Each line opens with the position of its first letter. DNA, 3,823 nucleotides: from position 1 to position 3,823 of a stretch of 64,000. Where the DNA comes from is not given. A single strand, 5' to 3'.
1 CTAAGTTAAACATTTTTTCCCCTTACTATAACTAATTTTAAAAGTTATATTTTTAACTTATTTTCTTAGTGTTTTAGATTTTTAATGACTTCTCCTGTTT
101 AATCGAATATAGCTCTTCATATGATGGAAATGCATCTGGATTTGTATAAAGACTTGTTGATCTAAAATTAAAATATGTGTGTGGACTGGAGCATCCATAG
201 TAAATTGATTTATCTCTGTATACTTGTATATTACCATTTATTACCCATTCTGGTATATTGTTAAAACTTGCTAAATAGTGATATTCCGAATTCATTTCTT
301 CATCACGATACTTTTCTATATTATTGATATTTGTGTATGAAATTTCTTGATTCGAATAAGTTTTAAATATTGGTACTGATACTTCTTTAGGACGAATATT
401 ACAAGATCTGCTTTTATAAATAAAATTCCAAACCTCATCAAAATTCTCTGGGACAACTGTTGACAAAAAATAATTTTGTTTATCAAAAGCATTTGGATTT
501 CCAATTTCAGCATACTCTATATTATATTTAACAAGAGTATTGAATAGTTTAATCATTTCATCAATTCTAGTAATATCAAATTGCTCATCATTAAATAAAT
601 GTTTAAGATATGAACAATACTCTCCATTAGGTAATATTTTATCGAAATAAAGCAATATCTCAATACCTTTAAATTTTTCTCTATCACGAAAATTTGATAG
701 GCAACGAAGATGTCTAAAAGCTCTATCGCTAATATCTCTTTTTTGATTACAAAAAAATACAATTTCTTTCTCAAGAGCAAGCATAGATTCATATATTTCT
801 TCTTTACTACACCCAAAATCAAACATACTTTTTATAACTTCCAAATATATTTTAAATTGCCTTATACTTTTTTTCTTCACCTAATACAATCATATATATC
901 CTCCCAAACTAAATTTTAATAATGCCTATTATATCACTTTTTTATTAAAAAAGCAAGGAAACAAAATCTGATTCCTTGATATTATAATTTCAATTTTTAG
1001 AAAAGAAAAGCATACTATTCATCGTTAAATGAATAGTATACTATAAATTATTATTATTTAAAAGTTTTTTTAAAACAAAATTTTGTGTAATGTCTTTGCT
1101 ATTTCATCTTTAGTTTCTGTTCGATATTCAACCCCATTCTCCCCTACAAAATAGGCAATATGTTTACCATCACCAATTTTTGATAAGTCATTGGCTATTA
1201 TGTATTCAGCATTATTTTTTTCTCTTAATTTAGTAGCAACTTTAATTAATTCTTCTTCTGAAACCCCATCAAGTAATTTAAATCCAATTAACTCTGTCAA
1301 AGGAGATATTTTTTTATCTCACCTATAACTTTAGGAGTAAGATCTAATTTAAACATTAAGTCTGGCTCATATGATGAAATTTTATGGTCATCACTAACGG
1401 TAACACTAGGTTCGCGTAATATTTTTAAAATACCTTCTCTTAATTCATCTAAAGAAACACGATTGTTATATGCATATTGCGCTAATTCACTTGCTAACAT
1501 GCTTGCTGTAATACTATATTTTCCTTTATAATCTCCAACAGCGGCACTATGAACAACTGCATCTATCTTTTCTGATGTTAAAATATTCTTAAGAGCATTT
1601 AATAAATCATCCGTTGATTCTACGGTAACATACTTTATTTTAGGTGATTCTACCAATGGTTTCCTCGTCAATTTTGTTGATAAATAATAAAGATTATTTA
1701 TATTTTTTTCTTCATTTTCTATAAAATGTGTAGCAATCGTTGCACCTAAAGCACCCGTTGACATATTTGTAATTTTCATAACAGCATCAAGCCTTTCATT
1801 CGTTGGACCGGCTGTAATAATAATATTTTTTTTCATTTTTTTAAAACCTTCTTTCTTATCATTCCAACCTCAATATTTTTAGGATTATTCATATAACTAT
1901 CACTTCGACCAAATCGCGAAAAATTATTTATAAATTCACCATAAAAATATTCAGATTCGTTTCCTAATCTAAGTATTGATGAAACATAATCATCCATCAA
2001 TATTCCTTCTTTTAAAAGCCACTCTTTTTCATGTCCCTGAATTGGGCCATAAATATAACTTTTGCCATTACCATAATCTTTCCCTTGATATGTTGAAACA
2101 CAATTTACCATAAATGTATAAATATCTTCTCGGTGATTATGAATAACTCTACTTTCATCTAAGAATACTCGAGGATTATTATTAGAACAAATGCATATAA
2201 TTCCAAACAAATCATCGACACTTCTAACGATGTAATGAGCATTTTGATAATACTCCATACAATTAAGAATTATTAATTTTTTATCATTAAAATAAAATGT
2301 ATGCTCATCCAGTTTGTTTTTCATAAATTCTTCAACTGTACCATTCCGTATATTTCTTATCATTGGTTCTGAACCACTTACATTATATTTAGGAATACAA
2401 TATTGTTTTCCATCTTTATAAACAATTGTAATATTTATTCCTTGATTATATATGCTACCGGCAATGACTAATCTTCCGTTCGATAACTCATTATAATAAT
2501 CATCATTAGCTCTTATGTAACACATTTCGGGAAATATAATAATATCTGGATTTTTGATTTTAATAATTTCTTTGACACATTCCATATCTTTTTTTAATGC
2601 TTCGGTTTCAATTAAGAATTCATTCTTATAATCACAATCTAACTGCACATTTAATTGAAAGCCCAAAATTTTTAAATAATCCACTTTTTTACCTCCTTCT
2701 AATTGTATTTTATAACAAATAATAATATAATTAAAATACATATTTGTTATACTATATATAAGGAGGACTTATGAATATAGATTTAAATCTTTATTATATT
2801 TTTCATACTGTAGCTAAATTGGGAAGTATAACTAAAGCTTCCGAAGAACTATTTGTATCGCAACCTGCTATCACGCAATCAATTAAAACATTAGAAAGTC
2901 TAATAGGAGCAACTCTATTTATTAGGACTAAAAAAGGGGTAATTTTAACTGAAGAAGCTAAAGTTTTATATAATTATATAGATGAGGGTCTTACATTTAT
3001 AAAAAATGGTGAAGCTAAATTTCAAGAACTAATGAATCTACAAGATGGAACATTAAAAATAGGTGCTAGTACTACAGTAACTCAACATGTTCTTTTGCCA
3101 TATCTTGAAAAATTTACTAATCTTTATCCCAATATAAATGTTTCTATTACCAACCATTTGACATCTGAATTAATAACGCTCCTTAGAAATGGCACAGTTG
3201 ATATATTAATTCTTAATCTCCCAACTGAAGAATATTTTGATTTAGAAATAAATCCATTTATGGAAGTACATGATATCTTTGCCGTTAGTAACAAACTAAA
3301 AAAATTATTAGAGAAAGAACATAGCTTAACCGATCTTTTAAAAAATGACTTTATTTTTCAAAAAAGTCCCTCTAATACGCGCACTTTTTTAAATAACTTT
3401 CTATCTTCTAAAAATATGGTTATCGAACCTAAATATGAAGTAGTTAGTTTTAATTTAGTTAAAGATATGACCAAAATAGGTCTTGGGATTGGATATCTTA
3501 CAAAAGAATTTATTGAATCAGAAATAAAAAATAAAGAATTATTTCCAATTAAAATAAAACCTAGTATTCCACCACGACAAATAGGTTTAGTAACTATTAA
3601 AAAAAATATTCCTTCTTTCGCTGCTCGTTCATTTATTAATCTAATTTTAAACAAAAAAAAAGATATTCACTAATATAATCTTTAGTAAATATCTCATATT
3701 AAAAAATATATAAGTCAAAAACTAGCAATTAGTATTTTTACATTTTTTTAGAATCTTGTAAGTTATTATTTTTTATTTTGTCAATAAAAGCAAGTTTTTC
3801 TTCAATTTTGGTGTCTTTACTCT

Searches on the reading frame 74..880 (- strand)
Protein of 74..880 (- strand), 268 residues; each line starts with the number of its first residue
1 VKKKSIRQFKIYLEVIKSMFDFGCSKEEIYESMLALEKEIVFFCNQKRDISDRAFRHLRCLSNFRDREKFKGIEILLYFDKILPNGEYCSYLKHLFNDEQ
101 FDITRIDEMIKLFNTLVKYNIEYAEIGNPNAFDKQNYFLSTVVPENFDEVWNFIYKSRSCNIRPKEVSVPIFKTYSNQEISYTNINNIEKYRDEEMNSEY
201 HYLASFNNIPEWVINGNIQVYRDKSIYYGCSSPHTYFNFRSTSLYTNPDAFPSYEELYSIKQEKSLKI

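Call 23: search_protein_families(library=pfam, proteins=[window:74-880:-])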
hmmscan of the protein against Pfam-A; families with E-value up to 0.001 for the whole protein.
window:74-880:- (268 aa): 0 families

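Call 62: find_encoding_contigs(protein=window:74-826:-, flank=10000, max_places=6)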
Protein window:74-826:- (250 aa): 18 contigs read that carry it; 6 places shown.
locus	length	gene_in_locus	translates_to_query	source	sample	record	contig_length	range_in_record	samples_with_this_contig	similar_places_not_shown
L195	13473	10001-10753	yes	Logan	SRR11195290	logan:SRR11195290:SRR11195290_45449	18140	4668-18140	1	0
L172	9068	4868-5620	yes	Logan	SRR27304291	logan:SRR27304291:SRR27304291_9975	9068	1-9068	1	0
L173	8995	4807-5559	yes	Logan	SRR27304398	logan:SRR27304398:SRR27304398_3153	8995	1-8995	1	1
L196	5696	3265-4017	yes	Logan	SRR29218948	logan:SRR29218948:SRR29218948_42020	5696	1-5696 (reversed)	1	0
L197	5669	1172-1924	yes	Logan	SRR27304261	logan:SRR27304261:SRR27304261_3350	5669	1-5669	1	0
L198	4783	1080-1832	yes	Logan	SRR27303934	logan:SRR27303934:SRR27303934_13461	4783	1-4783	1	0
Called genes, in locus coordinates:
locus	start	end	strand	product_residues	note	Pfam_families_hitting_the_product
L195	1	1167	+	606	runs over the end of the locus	PF02195:ParB_N, PF17762:HTH_ParB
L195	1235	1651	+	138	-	PF01741:MscL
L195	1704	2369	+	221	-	-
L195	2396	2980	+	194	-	-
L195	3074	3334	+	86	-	-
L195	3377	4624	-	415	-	PF13472:Lipase_GDSL_2 (weak)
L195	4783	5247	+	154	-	PF08000:bPH_1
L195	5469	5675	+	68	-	-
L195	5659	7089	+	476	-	-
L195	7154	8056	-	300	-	PF00126:HTH_1, PF03466:LysR_substrate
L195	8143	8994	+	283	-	-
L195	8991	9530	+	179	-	PF04127:DFP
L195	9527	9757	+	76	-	-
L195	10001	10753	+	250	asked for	-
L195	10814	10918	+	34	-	-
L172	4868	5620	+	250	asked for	-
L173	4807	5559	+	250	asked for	-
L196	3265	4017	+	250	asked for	-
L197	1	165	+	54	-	?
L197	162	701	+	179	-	PF04127:DFP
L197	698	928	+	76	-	-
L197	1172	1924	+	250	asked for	-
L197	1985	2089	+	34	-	-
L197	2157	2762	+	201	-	-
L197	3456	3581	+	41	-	-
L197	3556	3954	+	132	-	PF02661:Fic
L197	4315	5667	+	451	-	?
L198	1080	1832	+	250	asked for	-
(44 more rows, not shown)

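Call 78: find_homologous_proteins(query=L197:4315-5667:+, max_evalue=1e-150)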
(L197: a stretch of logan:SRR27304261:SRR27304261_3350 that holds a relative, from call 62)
Query L197:4315-5667:+ (451 aa): 8000 proteins with E <= 1e-150 among 8000 candidates; the best 120 are listed.
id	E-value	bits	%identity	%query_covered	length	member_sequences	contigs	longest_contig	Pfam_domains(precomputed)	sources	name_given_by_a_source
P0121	8.2e-296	999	100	100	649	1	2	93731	PF00270.36,PF02151.26,PF17757.7,PF00271.38,PF27431.1,PF04851.22,PF12344.15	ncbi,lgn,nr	ncbi:MAG: excinuclease ABC subunit UvrB [Bacilli bacterium]|nr:excinuclease ABC subunit UvrB [Bacill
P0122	2.2e-293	991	99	100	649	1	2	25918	PF00270.36,PF02151.26,PF17757.7,PF00271.38,PF27431.1,PF04851.22,PF12344.15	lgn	-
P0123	3.7e-292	987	99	100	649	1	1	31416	PF00270.36,PF02151.26,PF17757.7,PF00271.38,PF27431.1,PF04851.22,PF12344.15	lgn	-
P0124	1.4e-291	985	98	100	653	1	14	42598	PF00270.36,PF02151.26,PF17757.7,PF00271.38,PF27431.1,PF04851.22,PF12344.15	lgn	-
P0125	1.1e-290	982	98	100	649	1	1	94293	PF00270.36,PF02151.26,PF17757.7,PF00271.38,PF27431.1,PF04851.22,PF12344.15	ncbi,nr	ncbi:MAG: excinuclease ABC subunit UvrB [Bacilli bacterium]|nr:excinuclease ABC subunit UvrB [Bacill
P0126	4.1e-287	970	96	100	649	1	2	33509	PF00270.36,PF02151.26,PF17757.7,PF00271.38,PF27431.1,PF04851.22,PF12344.15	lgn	-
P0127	5.9e-287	970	96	100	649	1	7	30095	PF00270.36,PF02151.26,PF17757.7,PF00271.38,PF27431.1,PF04851.22,PF12344.15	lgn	-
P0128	1.2e-282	956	95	100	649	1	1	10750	PF00270.36,PF02151.26,PF17757.7,PF00271.38,PF27431.1,PF04851.22,PF12344.15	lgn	-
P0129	3.9e-281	951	94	100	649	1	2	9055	PF00270.36,PF02151.26,PF17757.7,PF00271.38,PF27431.1,PF04851.22,PF12344.15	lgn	-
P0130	9.5e-278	939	94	100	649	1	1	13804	PF00270.36,PF02151.26,PF17757.7,PF00271.38,PF27431.1,PF04851.22,PF12344.15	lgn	-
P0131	1.5e-277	939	94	100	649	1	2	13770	PF00270.36,PF02151.26,PF17757.7,PF00271.38,PF27431.1,PF04851.22,PF12344.15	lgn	-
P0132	3.9e-268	908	91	100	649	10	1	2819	PF00270.36,PF02151.26,PF17757.7,PF00271.38,PF27431.1,PF04851.22,PF12344.15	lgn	-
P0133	1.6e-261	886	88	100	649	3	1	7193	PF00270.36,PF02151.26,PF17757.7,PF00271.38,PF27431.1,PF04851.22,PF12344.15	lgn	-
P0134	2.3e-261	886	88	100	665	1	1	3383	PF00270.36,PF02151.26,PF17757.7,PF00271.38,PF27431.1,PF04851.22,PF12344.15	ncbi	-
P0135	1.3e-257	873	87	100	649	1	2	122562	PF00270.36,PF02151.26,PF17757.7,PF00271.38,PF27431.1,PF04851.22,PF12344.15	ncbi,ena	-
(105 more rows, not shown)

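Call 79: find_encoding_contigs(protein=P0121, flank=10000, max_places=2)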
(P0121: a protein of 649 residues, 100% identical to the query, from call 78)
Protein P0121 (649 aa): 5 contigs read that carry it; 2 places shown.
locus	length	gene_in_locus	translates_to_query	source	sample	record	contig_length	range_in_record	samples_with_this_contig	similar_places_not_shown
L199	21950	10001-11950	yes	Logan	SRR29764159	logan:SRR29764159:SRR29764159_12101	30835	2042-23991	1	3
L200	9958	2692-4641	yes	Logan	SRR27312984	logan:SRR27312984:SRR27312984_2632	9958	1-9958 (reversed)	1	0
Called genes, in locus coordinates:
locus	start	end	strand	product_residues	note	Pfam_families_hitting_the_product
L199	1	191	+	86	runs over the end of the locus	-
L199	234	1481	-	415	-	PF13472:Lipase_GDSL_2 (weak)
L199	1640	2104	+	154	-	PF08000:bPH_1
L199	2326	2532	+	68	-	-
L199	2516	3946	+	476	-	-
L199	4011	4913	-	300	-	PF00126:HTH_1, PF03466:LysR_substrate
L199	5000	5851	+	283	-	-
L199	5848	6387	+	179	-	PF04127:DFP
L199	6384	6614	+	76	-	-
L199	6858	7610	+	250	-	-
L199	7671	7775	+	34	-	-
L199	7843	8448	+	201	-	-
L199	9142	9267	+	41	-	-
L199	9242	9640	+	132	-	PF02661:Fic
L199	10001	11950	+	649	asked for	PF00270:DEAD (faint), PF04851:ResIII, PF17757:UvrB_inter, PF27431:UvrB_3rd, PF00271:Helicase_C, PF12344:UvrB, PF02151:UVR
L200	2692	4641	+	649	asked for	PF00270:DEAD (faint), PF04851:ResIII, PF17757:UvrB_inter, PF27431:UvrB_3rd, PF00271:Helicase_C, PF12344:UvrB, PF02151:UVR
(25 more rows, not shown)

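Call 83: list_cluster_members(proteins=[P0121, P0125, P0020, P0027, P0034, P0042, P0057, P0059, P0062, P0069])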
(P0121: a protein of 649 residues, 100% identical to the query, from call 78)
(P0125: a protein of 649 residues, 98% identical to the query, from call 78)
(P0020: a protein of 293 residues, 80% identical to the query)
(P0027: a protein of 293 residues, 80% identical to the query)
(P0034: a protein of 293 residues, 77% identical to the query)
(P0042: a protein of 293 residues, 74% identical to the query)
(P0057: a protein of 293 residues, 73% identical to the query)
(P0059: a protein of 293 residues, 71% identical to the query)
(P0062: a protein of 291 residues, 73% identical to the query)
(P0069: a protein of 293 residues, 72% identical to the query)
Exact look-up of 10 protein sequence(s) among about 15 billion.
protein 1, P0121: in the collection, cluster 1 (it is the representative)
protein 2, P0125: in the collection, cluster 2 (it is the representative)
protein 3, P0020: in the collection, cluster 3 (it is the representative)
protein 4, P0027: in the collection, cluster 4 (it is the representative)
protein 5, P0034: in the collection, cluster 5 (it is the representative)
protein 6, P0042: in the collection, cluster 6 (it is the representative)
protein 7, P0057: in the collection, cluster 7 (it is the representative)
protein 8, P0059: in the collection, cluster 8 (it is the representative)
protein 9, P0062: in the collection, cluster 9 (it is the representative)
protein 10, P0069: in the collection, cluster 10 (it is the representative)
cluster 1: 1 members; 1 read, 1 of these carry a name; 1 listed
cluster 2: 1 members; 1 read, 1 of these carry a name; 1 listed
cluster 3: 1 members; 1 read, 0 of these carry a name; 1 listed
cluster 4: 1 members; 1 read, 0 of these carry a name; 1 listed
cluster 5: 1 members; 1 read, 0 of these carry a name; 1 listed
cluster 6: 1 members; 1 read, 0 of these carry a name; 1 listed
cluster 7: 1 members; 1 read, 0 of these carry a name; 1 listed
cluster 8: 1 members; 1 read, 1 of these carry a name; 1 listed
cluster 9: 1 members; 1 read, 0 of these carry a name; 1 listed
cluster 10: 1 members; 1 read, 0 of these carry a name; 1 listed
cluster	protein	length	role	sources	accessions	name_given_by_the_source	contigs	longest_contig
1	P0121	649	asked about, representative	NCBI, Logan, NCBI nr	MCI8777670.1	MAG: excinuclease ABC subunit UvrB [Bacilli bacterium] | excinuclease ABC subunit UvrB [Bacilli bacterium]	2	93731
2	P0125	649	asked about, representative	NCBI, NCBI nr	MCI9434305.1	MAG: excinuclease ABC subunit UvrB [Bacilli bacterium] | excinuclease ABC subunit UvrB [Bacilli bacterium]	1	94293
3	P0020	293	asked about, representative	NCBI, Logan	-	-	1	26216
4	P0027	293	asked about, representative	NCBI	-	-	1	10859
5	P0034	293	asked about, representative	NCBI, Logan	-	-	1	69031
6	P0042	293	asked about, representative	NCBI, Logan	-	-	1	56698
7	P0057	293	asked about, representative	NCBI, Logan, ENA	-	-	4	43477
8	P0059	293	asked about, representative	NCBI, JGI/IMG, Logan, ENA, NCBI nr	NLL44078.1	MAG: ParB/RepB/Spo0J family partition protein [Mollicutes bacterium] | ParB family chromosome partitioning protein | ParB/RepB/Spo0J family partition protein [Mollicutes bacterium]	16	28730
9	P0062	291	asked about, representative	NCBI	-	-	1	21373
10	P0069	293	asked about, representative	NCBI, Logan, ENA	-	-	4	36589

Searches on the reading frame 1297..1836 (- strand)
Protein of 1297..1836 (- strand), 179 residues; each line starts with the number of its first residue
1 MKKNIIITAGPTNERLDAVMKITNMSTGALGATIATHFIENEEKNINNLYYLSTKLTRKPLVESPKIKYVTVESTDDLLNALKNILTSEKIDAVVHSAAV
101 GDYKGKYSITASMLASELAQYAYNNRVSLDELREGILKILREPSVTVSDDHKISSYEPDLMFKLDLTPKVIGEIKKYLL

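Call 23: search_protein_families(library=pfam, proteins=[window:1297-1836:-])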
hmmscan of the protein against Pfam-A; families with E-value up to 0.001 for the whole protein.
window:1297-1836:- (179 aa): 1 family
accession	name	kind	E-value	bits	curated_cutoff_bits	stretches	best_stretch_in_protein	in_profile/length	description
PF04127.22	DFP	-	3.3e-18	66.6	22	1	2-108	3-100/186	DNA/pantothenate metabolism flavoprotein C-terminal domain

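Call 24: find_encoding_contigs(protein=window:1297-1836:-, flank=10000, max_places=3)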
Protein window:1297-1836:- (179 aa): 18 contigs read that carry it; 3 places shown.
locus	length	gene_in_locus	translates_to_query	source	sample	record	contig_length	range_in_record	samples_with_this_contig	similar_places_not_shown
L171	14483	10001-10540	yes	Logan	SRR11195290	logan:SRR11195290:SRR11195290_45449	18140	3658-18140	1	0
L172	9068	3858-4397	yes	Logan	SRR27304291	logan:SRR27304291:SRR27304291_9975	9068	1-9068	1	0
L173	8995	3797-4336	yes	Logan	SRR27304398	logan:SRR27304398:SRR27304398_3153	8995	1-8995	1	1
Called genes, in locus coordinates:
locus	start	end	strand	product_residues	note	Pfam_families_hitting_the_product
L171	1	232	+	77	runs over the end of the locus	PF14018:DUF4234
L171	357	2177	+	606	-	PF02195:ParB_N, PF17762:HTH_ParB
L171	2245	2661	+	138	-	PF01741:MscL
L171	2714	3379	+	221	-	-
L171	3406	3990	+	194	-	-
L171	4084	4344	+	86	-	-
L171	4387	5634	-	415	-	PF13472:Lipase_GDSL_2 (weak)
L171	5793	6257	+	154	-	PF08000:bPH_1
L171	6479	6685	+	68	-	-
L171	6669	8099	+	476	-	-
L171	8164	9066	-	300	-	PF00126:HTH_1, PF03466:LysR_substrate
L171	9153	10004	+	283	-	-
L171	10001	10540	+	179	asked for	PF04127:DFP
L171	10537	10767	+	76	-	-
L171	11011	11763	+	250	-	-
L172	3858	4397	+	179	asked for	PF04127:DFP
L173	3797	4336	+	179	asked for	PF04127:DFP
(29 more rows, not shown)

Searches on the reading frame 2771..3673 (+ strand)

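Call 23: search_protein_families(library=pfam, proteins=[window:2771-3673:+])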
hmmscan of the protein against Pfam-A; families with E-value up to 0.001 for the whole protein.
window:2771-3673:+ (300 aa): 3 families
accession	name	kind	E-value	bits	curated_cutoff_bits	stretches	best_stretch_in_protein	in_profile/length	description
PF03466.25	LysR_substrate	-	3.1e-31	108.8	28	1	91-294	4-206/209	LysR substrate binding domain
PF00126.33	HTH_1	-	3.6e-19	68.9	26.6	1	5-63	1-59/60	Bacterial regulatory helix-turn-helix protein, lysR family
PF12849.12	PBP_like_2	-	0.00012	22.4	27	1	93-149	10-65/267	PBP superfamily domain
